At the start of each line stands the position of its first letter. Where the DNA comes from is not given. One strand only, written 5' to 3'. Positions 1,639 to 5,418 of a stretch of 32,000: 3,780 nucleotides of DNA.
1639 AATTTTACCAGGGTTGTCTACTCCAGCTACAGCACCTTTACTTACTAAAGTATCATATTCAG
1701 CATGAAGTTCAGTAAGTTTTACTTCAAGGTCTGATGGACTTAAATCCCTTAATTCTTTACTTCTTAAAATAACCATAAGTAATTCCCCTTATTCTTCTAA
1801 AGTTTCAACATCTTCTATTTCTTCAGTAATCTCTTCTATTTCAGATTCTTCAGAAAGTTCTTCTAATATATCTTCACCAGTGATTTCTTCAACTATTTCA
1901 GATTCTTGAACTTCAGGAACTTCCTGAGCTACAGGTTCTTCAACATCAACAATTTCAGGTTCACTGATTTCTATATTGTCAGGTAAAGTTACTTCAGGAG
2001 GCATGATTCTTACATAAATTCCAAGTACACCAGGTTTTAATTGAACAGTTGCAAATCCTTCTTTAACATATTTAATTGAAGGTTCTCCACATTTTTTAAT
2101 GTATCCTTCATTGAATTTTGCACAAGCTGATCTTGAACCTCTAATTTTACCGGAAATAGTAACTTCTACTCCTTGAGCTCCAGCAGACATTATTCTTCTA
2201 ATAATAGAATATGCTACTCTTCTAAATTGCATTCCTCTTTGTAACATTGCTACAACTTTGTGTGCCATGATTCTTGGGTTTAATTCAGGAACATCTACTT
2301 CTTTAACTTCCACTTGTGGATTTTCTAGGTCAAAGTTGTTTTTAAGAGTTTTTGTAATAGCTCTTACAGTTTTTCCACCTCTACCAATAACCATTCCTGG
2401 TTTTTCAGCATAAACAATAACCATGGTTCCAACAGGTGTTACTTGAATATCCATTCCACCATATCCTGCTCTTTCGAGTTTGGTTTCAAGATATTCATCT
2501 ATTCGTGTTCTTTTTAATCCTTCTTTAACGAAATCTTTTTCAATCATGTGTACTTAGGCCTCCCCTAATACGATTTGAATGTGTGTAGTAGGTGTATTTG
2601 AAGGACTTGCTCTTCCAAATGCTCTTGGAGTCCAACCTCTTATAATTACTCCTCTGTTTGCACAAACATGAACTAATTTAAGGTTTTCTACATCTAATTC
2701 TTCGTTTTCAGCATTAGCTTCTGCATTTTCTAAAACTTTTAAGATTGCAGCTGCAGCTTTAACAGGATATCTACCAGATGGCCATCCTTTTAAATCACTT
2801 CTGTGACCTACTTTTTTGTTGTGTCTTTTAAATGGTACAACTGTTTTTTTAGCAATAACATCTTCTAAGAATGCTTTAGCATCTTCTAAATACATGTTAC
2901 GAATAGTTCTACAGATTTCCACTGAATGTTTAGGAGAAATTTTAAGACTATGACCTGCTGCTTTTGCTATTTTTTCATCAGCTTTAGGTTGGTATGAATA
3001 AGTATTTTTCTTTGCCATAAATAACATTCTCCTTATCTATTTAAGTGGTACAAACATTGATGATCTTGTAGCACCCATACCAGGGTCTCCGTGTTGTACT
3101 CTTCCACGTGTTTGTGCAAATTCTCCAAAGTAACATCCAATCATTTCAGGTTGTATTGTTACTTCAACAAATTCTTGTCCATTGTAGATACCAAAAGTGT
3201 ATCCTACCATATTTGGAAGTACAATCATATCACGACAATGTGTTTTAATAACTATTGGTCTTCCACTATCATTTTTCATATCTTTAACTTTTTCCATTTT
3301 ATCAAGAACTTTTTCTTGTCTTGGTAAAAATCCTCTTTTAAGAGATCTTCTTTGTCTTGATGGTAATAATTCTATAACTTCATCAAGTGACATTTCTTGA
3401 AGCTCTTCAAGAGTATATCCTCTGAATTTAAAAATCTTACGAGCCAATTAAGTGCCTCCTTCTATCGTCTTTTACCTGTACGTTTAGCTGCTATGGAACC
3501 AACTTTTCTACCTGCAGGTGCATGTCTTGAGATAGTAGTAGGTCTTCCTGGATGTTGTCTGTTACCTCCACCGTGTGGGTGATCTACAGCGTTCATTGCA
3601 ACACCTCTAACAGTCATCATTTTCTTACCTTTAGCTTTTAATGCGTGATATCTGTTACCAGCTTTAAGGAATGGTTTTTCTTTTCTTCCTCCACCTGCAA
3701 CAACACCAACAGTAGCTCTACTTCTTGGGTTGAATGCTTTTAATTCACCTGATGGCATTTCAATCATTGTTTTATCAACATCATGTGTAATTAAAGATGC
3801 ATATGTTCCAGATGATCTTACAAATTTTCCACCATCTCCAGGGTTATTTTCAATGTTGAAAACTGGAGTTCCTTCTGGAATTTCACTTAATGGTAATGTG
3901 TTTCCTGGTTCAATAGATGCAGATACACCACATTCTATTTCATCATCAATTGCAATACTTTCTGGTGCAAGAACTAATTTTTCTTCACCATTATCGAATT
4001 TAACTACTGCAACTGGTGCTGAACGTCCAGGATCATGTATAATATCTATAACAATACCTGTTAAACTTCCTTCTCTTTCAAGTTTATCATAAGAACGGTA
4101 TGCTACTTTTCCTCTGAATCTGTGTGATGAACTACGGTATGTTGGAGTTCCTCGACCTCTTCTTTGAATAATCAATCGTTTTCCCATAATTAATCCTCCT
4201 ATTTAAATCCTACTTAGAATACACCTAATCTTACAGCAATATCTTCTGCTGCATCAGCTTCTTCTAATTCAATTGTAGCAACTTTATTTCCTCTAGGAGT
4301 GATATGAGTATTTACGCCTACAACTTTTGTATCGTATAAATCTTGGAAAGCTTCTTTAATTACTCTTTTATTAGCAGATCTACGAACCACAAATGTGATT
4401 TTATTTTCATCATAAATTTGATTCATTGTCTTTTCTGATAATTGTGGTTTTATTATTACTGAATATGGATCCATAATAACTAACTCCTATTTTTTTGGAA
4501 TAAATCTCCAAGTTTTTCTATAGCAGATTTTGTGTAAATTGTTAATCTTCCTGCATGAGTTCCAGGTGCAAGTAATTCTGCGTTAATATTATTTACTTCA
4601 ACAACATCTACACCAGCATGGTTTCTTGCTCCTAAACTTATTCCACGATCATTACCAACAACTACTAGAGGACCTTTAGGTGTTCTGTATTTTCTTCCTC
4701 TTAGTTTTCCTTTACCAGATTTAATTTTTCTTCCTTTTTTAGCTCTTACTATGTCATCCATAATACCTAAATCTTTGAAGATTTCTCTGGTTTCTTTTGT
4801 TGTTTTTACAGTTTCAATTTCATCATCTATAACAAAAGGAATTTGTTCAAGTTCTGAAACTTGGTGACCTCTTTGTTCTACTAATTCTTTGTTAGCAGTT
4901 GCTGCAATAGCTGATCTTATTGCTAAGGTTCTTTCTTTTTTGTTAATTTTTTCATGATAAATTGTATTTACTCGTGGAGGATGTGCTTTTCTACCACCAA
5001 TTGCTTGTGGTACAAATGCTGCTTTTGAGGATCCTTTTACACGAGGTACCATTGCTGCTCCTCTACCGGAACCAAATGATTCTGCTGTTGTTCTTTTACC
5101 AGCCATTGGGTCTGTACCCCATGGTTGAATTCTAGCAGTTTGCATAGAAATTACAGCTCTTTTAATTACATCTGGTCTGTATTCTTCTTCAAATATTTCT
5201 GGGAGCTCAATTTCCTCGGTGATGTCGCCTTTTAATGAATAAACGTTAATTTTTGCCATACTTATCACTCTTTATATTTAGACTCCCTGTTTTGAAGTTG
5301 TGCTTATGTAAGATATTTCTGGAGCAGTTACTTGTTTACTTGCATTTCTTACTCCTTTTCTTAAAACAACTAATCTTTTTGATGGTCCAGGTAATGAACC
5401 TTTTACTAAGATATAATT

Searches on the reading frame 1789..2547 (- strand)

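Call 12: search_protein_families(library=pfam, proteins=[window:1789-2547:-], max_evalue=0.001)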
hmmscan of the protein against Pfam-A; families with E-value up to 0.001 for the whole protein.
window:1789-2547:- (252 aa): 2 families
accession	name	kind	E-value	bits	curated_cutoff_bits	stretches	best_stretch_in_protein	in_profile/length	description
PF00189.25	Ribosomal_S3_C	-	3.2e-22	79.3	34.1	1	101-181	4-83/83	Ribosomal protein S3, C-terminal domain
PF07650.23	KH_2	-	7.9e-18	64.5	22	1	16-88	2-77/78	KH domain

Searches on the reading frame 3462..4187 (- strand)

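Call 12: search_protein_families(library=pfam, proteins=[window:3462-4187:-], max_evalue=0.001)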
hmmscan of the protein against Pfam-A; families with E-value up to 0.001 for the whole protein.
window:3462-4187:- (241 aa): 2 families
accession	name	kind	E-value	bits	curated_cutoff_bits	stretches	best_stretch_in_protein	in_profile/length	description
PF03947.24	Ribosomal_L2_C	-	5.5e-46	156.2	33.7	1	94-221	2-118/126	Ribosomal Proteins L2, C-terminal domain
PF00181.30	Ribosomal_L2_N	-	5.8e-07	29.9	23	1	24-84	14-75/77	Ribosomal Proteins L2, RNA binding N-terminal domain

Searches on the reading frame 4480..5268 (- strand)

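Call 12: search_protein_families(library=pfam, proteins=[window:4480-5268:-], max_evalue=0.001)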
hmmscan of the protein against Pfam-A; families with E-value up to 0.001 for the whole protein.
window:4480-5268:- (262 aa): 1 family
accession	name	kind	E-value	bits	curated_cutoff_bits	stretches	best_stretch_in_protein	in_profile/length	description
PF00573.27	Ribosomal_L4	-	4.6e-43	147.5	25.8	1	20-254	1-188/190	Ribosomal protein L4/L1 family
